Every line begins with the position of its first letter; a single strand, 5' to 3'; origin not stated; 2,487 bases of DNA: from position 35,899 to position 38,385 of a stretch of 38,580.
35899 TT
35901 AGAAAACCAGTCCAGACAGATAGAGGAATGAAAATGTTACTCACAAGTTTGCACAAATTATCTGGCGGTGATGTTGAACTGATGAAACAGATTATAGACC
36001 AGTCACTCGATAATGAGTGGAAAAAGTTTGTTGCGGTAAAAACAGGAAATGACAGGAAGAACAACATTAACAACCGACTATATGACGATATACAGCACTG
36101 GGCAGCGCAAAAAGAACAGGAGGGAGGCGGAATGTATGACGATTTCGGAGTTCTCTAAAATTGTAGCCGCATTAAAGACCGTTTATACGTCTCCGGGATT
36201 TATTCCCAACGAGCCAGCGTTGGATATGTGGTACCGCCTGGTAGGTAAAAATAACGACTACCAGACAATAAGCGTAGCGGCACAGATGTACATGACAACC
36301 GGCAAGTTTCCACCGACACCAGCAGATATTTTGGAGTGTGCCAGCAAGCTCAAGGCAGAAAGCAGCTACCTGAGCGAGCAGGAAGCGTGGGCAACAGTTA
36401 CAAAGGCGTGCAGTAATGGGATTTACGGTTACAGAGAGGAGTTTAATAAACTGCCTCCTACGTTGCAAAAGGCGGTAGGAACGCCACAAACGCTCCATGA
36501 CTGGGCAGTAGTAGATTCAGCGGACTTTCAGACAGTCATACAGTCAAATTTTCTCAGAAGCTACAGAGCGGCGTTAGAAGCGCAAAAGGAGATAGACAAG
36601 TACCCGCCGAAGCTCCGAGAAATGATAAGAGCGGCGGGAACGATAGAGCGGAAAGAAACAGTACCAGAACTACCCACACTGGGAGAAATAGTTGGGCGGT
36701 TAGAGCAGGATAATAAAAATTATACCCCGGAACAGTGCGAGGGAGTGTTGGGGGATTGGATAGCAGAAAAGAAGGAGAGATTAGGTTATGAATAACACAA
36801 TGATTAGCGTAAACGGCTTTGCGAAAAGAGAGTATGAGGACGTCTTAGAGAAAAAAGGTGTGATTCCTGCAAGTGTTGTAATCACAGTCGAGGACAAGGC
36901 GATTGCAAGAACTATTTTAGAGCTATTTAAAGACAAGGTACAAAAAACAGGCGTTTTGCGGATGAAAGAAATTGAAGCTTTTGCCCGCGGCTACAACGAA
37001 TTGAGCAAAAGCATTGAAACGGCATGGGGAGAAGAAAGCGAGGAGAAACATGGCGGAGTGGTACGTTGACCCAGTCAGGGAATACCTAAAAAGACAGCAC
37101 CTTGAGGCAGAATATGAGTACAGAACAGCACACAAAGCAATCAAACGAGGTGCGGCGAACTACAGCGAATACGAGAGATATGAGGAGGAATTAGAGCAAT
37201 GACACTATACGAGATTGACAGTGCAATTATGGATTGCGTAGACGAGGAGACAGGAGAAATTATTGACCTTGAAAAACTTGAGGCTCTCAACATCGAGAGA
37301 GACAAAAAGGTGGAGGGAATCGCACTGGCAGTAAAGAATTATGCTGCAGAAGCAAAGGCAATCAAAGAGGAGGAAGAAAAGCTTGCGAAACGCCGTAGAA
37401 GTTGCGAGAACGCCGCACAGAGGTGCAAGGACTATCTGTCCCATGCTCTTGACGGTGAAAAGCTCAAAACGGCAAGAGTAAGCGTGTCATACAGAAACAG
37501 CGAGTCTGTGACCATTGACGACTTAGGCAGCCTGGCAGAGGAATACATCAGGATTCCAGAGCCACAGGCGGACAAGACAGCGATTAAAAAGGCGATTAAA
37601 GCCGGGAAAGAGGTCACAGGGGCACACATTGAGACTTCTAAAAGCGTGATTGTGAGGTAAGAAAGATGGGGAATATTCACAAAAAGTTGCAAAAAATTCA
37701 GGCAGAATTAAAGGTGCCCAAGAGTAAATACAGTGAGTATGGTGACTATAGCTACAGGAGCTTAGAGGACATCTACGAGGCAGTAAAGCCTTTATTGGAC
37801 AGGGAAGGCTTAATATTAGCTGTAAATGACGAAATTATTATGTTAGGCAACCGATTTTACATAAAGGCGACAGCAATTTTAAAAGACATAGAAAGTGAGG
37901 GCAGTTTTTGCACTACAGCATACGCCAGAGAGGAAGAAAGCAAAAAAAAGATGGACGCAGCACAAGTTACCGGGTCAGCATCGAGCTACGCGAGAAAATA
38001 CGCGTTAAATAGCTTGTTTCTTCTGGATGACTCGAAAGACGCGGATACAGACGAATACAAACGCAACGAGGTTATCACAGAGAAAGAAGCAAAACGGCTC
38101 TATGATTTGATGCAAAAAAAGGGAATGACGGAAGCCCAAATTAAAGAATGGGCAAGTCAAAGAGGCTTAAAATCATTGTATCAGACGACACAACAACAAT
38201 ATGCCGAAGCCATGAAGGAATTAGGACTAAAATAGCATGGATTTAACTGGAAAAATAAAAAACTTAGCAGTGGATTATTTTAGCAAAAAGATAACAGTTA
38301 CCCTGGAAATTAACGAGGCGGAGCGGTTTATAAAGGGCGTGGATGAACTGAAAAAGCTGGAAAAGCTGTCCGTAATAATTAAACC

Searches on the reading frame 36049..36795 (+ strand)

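Call 14: search_protein_families(library=phrogs, proteins=[window:36049-36795:+], max_evalue=0.001)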
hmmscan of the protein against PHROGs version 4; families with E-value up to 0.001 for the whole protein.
window:36049-36795:+ (248 aa): 3 families
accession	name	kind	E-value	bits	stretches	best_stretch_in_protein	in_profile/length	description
phrog_9804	-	unknown function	8.3e-34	118.1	1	30-196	1-171/214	-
phrog_2289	-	DNA, RNA and nucleotide metabolism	6.3e-12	46.9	1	30-115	1-84/116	helicase loader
phrog_10105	-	unknown function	0.00023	21.7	1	30-177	4-143/210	-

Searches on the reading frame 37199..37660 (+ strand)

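Call 95: search_protein_families(library=pfam, proteins=[window:37199-37660:+], max_evalue=0.01)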
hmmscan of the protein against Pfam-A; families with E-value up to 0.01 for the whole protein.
window:37199-37660:+ (153 aa): 1 family
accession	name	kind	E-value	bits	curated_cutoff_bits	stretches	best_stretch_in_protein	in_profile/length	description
PF05565.16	Sipho_Gp157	-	2.5e-35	122.3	28.6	1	2-152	1-161/162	Siphovirus Gp157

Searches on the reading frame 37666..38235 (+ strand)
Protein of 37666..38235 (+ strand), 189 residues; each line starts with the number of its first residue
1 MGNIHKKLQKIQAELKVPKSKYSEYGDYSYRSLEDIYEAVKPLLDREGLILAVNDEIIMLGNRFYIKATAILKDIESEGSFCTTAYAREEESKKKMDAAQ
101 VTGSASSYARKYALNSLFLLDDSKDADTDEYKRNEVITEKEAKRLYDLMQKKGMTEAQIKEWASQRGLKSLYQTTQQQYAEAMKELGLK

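Call 95: search_protein_families(library=pfam, proteins=[window:37666-38235:+], max_evalue=0.01)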
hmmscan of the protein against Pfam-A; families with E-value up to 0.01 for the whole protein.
window:37666-38235:+ (189 aa): 1 family
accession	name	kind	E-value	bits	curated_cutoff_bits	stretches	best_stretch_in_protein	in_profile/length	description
PF04404.17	ERF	-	6.3e-39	133.8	25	1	5-138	2-136/153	ERF superfamily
